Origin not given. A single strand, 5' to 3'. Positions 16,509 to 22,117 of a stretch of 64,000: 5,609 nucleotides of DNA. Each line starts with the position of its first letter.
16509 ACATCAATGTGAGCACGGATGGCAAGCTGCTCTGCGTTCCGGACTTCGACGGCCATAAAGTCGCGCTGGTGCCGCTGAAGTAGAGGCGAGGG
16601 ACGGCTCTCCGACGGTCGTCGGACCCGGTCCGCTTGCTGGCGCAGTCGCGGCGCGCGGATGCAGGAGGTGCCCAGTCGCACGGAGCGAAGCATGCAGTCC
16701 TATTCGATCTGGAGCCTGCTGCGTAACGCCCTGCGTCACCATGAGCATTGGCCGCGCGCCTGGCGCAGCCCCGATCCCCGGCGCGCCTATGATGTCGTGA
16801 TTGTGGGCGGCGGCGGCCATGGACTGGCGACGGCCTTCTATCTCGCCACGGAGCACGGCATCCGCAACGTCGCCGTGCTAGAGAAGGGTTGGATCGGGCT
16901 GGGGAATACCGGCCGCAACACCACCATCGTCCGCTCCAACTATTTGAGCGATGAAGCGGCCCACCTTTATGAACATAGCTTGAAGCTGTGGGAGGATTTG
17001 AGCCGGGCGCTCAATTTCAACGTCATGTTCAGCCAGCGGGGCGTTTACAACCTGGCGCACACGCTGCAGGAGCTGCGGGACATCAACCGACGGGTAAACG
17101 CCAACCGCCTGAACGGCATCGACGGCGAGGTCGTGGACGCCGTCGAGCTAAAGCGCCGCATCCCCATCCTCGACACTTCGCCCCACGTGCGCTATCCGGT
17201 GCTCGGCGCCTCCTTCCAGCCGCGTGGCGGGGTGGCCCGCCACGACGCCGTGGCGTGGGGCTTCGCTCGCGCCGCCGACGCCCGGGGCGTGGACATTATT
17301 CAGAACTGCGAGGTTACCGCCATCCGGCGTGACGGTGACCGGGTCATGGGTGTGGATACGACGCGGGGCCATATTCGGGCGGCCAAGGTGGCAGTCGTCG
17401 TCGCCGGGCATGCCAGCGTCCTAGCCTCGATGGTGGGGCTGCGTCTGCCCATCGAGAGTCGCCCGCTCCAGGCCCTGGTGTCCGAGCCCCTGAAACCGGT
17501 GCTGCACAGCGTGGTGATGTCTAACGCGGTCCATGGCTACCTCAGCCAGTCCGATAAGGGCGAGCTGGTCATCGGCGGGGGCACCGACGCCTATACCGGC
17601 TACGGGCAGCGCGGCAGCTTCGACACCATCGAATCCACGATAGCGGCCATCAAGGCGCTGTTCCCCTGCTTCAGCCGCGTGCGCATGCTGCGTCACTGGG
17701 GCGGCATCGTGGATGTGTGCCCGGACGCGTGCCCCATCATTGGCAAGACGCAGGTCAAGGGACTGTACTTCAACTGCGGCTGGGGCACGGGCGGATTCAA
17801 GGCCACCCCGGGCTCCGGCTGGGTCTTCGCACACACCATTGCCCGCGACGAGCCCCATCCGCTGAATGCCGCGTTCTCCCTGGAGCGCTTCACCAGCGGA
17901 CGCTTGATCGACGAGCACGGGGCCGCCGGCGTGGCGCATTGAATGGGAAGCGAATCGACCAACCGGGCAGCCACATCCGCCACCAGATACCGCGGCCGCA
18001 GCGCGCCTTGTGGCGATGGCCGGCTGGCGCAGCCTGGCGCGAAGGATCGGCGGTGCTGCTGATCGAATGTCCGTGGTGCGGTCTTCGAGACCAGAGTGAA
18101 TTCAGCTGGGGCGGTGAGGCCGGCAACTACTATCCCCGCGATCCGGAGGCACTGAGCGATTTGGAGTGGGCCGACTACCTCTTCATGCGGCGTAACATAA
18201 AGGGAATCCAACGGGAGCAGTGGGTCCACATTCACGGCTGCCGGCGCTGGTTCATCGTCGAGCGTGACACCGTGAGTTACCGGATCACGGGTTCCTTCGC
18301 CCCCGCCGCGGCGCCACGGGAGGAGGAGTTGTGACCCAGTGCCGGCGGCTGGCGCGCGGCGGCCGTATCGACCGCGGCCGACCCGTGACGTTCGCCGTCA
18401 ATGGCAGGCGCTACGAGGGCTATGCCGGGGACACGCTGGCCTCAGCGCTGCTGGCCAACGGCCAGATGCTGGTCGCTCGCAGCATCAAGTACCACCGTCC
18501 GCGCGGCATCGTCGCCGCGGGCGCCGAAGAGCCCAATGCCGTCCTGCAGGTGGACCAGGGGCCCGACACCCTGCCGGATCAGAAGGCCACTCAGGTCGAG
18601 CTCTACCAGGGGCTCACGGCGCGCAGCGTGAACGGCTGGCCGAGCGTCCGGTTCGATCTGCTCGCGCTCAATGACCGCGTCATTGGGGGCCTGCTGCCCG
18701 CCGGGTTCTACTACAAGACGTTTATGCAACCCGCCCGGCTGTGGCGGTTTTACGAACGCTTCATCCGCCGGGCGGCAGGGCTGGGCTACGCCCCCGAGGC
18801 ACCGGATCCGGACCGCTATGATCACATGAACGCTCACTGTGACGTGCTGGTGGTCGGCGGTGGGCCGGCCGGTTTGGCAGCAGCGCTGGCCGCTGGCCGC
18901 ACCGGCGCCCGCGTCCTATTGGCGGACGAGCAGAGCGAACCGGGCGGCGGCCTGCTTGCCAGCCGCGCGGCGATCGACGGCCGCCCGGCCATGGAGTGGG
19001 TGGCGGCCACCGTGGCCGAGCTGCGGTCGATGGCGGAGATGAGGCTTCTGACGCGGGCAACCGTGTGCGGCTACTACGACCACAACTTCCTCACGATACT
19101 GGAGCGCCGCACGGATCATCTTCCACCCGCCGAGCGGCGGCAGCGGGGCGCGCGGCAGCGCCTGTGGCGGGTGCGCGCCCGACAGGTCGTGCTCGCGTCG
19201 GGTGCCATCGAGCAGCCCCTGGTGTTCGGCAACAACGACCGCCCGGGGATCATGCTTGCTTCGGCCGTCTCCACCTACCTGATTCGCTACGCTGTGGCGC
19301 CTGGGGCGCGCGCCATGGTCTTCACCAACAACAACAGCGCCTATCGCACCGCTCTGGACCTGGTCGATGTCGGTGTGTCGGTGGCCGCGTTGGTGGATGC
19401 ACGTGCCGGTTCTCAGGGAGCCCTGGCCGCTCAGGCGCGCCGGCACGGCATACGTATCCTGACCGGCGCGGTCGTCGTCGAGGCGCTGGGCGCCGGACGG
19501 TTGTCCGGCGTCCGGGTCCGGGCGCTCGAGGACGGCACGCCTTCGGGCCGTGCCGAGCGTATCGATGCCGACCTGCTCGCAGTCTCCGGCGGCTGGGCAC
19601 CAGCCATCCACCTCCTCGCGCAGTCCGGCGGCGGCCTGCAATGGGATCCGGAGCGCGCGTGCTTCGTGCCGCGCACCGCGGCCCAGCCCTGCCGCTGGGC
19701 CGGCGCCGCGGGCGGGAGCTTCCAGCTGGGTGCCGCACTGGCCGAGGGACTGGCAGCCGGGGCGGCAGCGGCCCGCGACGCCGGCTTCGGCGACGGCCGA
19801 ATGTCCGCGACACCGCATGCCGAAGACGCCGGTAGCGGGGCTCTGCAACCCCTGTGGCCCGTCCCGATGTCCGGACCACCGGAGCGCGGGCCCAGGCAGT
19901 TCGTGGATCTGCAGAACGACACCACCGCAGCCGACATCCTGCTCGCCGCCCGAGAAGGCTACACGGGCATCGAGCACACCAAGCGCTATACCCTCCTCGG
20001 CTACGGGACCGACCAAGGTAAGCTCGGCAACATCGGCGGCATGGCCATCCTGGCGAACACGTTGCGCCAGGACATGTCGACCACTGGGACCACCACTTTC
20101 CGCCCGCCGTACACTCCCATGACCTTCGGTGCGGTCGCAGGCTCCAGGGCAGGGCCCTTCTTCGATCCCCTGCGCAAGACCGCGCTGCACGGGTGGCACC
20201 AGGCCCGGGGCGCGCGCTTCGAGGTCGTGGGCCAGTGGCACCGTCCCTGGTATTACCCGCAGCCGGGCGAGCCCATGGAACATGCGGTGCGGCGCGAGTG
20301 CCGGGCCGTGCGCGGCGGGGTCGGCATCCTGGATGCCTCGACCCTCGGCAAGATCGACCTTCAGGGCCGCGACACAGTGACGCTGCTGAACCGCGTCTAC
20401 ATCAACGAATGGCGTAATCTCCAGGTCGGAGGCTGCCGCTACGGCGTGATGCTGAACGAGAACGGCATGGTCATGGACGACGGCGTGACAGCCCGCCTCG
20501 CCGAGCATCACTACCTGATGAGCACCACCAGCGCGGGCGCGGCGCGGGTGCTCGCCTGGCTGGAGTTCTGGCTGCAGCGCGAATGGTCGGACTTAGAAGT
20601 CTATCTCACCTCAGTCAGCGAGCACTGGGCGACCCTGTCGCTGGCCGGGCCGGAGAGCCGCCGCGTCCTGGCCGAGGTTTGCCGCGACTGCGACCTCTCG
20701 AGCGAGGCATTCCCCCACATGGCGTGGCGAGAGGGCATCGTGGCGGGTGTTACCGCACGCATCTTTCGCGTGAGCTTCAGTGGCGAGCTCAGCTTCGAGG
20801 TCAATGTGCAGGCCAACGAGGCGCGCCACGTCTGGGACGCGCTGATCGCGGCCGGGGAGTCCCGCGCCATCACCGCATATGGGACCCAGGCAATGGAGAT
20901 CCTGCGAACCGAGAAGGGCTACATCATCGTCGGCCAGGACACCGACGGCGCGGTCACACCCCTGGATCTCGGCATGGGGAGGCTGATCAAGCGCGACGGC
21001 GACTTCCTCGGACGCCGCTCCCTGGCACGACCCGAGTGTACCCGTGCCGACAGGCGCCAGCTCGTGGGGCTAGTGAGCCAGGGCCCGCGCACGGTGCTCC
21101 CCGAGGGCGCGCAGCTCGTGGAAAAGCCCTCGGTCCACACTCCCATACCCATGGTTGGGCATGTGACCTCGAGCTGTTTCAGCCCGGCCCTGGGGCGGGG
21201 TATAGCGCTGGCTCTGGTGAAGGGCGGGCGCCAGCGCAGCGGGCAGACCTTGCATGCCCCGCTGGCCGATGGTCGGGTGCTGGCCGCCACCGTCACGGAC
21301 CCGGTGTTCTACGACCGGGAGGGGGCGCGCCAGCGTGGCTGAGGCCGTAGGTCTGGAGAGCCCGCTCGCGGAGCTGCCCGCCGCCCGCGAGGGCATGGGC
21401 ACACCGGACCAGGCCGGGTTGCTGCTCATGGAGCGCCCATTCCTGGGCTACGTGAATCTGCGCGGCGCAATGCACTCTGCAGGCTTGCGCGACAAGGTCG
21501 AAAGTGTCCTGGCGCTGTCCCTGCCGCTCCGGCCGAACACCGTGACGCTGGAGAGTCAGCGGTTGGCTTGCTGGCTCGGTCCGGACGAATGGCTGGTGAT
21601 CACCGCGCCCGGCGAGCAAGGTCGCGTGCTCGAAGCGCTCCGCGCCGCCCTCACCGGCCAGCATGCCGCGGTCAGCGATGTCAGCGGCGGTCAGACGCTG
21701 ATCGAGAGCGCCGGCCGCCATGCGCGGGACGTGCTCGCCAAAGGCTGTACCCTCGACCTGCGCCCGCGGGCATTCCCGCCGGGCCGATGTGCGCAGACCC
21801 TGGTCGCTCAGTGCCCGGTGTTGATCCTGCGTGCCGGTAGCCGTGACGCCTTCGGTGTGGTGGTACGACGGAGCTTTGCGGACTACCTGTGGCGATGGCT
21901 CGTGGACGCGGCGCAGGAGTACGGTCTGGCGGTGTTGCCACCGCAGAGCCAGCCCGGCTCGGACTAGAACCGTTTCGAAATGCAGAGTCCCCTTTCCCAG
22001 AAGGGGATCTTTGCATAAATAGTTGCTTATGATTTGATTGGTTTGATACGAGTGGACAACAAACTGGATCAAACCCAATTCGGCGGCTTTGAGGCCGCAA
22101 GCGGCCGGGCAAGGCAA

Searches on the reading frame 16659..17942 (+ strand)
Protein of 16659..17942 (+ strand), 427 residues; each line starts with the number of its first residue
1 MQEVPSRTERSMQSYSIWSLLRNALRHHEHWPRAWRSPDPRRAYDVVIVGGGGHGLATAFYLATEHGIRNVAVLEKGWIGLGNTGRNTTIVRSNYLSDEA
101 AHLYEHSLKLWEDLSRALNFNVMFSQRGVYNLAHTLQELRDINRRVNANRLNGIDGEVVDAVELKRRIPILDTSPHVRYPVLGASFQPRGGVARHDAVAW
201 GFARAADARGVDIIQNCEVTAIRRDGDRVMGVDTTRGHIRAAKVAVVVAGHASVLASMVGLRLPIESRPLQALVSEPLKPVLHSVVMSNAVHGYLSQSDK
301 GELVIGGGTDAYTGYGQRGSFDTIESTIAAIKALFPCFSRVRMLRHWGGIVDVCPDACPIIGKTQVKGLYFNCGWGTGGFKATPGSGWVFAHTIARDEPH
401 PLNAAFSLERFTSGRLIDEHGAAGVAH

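Call 39: search_protein_families(library=pfam, proteins=[window:16659-17942:+], max_evalue=0.00001)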
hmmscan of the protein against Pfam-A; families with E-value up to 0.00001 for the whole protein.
window:16659-17942:+ (427 aa): 2 families
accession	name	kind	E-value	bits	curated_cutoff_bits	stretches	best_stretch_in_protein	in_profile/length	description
PF01266.30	DAO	-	7.7e-72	243.2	27.9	1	45-392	1-352/353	FAD dependent oxidoreductase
PF07992.20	Pyr_redox_2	-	7.5e-06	26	26.1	0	44-103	1-53/291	Pyridine nucleotide-disulphide oxidoreductase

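Call 63: search_protein_families(library=ncbifam, proteins=[window:16659-17942:+], max_evalue=0.00001)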
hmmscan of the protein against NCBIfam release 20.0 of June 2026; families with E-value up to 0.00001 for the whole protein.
window:16659-17942:+ (427 aa): 15 families
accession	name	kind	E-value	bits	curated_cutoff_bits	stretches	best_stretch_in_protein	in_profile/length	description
TIGR01373.1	soxB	subfamily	7.8e-210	696.9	529.45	1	15-419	2-407/407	sarcosine oxidase subunit beta family protein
NF001933.0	PRK00711.1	subfamily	3.7e-28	98.7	383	1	99-414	107-419/429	D-amino acid dehydrogenase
TIGR02352.1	thiamin_ThiO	equivalog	1.4e-26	93.5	250.8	1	46-396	1-349/351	glycine oxidase ThiO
NF008425.0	PRK11259.1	equivalog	8.1e-21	74.4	257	1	43-251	4-203/377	N-methyl-L-tryptophan oxidase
TIGR01377.1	soxA_mon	subfamily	6.1e-15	54.9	479.65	1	44-267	1-215/381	amino oxidase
NF050086.1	pipecolate_AmaA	exception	4.3e-14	52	600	1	43-407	25-393/425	L-pipecolate oxidase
NF008726.1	PRK11728.1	equivalog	1e-12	47.6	299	1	44-262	1-212/389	L-2-hydroxyglutarate oxidase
TIGR03364.1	HpnW_proposed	hypoth_equivalog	2.6e-11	43.2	285.1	1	44-273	1-218/365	TIGR03364 family FAD-dependent oxidoreductase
TIGR03329.1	Phn_aa_oxid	hypoth_equivalog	6.9e-11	41.6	632.8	0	42-89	23-70/460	putative aminophosphonate oxidoreductase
NF009074.0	PRK12409.1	equivalog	2.1e-10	40.4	494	1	120-397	127-406/410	D-amino acid dehydrogenase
NF002480.1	PRK01747.1-1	equivalog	1.3e-09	37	540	1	26-365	233-566/645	bifunctional tRNA (5-methylaminomethyl-2-thiouridine)(34)-methyltransferase MnmC2/FAD-dependent 5-carboxymethylaminomethyl-2-thiouridine(34)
NF004991.0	PRK06370.1-3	subfamily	5.6e-08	31.8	620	1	30-94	22-82/509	FAD-containing oxidoreductase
TIGR03197.1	MnmC_Cterm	equivalog_domain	6.5e-07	28.8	174.2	0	45-306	1-254/400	FAD-dependent 5-carboxymethylaminomethyl-2-thiouridine(34) oxidoreductase MnmC1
NF033460.1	glycerol3P_ox_II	equivalog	5.3e-06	25.8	460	1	44-260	2-216/361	type 2 glycerol-3-phosphate oxidase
NF008313.0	PRK11101.1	equivalog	5.7e-06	25.2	425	0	42-238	7-193/548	anaerobic glycerol-3-phosphate dehydrogenase subunit A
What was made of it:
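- Checked: soxBDAG is at 16659-21967 on the + strand, and soxB and soxA score above their NCBIfam cut-offs (calls 39, 63).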

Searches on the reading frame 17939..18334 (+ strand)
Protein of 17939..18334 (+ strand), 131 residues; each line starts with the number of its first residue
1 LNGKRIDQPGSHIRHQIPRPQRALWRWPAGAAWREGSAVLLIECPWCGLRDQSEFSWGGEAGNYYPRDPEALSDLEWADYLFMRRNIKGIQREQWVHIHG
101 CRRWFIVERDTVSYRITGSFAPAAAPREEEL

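Call 63: search_protein_families(library=ncbifam, proteins=[window:17939-18334:+], max_evalue=0.00001)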
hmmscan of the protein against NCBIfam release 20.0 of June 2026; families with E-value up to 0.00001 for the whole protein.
window:17939-18334:+ (131 aa): 1 family
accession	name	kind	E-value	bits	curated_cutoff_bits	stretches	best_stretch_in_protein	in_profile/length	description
TIGR01374.1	soxD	subfamily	1.7e-31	108.3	116.5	1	41-118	1-77/83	sarcosine oxidase subunit delta family protein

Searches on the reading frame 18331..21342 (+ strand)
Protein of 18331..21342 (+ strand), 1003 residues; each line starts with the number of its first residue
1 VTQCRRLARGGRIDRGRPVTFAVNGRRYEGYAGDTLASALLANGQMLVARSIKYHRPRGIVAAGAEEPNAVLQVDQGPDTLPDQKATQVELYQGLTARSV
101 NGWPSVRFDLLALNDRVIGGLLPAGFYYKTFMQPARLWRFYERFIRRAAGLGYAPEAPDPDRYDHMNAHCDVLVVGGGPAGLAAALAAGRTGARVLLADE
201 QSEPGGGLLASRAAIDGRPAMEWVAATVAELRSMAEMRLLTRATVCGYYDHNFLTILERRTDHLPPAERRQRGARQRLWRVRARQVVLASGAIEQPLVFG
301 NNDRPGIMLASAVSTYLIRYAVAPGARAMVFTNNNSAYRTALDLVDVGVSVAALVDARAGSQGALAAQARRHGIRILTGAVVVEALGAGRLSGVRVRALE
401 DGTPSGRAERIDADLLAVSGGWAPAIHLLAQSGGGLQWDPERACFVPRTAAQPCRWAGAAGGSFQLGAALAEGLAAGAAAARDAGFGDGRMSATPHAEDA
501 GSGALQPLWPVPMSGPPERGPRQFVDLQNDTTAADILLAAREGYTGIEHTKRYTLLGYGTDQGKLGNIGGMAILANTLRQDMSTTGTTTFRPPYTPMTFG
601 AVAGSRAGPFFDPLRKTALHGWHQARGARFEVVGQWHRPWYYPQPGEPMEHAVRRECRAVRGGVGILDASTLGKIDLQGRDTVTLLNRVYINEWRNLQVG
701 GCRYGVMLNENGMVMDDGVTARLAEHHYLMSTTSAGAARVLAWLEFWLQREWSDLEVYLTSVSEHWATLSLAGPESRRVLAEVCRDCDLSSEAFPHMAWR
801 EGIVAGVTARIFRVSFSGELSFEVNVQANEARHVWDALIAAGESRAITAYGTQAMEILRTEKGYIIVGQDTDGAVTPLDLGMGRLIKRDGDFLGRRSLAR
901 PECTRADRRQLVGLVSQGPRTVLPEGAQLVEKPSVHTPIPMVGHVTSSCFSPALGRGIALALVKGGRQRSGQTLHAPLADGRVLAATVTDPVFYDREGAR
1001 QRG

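Call 39: search_protein_families(library=pfam, proteins=[window:18331-21342:+], max_evalue=0.00001)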
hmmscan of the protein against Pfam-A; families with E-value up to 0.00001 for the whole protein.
window:18331-21342:+ (1003 aa): 8 families
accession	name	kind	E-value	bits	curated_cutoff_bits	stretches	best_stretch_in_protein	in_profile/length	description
PF01571.26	GCV_T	-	1.4e-66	224.8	25.6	1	619-884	1-254/255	Aminomethyltransferase folate-binding domain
PF17806.6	SO_alpha_A3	-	2.7e-28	98.5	23.1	1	521-604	2-86/87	Sarcosine oxidase A3 domain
PF13510.11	Fer2_4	-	1.5e-22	79.9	22.8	1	17-101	2-81/82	2Fe-2S iron-sulfur cluster binding domain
PF08669.17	GCV_T_C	-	6.8e-18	64.8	25.9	1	909-995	1-80/80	Glycine cleavage T-protein C-terminal barrel domain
PF07992.20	Pyr_redox_2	-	4.7e-14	52.9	26.1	1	171-441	2-254/291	Pyridine nucleotide-disulphide oxidoreductase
PF12831.13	FAD_oxidored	-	6.6e-10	39.3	27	1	171-212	1-42/416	FAD dependent oxidoreductase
PF01266.30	DAO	-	3.8e-07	30.4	27.9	0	171-279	1-119/353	FAD dependent oxidoreductase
PF13450.12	NAD_binding_8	-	2.2e-06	28.3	21.9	0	174-208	1-35/68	NAD(P)-binding Rossmann-like domain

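Call 63: search_protein_families(library=ncbifam, proteins=[window:18331-21342:+], max_evalue=0.00001)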
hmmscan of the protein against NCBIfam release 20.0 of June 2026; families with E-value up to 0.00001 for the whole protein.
window:18331-21342:+ (1003 aa): 24 families
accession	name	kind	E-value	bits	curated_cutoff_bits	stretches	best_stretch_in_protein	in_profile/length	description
TIGR01372.1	soxA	subfamily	0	1404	1164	1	3-1002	2-995/996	sarcosine oxidase subunit alpha family protein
NF001567.0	PRK00389.1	subfamily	2.4e-57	194.5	300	1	614-997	3-356/359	glycine cleavage system aminomethyltransferase GcvT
NF053776.1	TmaoDeMthMsil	equivalog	5e-44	151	1100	1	655-1002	420-762/763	trimethylamine N-oxide demethylase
TIGR00528.1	gcvT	equivalog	4.1e-43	147.7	235.85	1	614-995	1-361/362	glycine cleavage system aminomethyltransferase GcvT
NF010093.0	PRK13579.1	equivalog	1.8e-41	142.2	459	1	613-996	8-366/371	glycine cleavage system aminomethyltransferase GcvT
NF009133.0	PRK12486.1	equivalog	1.9e-24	86.3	410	1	652-990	43-365/369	dimethylsulfoniopropionate demethylase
NF047633.1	SyrngDmethDesA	equivalog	1.8e-13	49.8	800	1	645-865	27-250/453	syringate O-demethylase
NF047885.1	VanMgalDeMLigM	equivalog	1.6e-10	40.6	580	1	651-865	33-251/461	vanillate/3-O-methylgallate O-demethylase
TIGR03997.1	mycofact_OYE_2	equivalog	2e-08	33.1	793.15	1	171-224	381-433/645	mycofactocin system FadH/OYE family oxidoreductase 2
TIGR03996.1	mycofact_OYE_1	hypoth_equivalog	6.6e-08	31.5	627.9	1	156-228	359-430/633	mycofactocin system FadH/OYE family oxidoreductase 1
TIGR02032.1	GG-red-SF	subfamily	1.1e-07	31.9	158.8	1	171-205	2-36/297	geranylgeranyl reductase family protein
NF005511.0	PRK07121.1-4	equivalog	2.5e-07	29.5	466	1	164-207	15-56/553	FAD-binding protein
TIGR01292.1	TRX_reduct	equivalog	4.1e-07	29.1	343.45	1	171-429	2-243/300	thioredoxin-disulfide reductase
NF004789.0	PRK06134.1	subfamily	5.4e-07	28.5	747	1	165-252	8-93/581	FAD-dependent oxidoreductase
TIGR01375.1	soxG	subfamily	6.4e-07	29.4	143.95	1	760-841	72-149/152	sarcosine oxidase subunit gamma family protein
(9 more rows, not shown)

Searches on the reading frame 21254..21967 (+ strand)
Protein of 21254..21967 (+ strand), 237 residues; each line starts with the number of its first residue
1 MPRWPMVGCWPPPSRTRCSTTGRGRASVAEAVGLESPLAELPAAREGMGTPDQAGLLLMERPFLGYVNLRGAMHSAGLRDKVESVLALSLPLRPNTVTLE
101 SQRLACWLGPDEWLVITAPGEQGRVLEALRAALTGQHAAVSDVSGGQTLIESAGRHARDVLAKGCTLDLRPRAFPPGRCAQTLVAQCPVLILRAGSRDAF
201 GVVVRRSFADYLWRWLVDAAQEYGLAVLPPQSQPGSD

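Call 39: search_protein_families(library=pfam, proteins=[window:21254-21967:+], max_evalue=0.00001)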
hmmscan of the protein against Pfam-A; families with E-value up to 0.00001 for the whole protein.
window:21254-21967:+ (237 aa): 2 families
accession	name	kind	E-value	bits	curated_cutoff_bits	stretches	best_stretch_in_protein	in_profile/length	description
PF04268.17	SoxG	-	7.6e-29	101.2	21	1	80-222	11-152/152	Sarcosine oxidase, gamma subunit family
PF01571.26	GCV_T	-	6e-11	42.5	25.6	1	108-225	99-217/255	Aminomethyltransferase folate-binding domain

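Call 63: search_protein_families(library=ncbifam, proteins=[window:21254-21967:+], max_evalue=0.00001)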
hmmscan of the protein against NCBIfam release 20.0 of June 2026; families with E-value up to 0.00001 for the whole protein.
window:21254-21967:+ (237 aa): 1 family
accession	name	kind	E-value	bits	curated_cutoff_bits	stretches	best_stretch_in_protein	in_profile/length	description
TIGR01375.1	soxG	subfamily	1.9e-39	135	143.95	1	79-222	10-152/152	sarcosine oxidase subunit gamma family protein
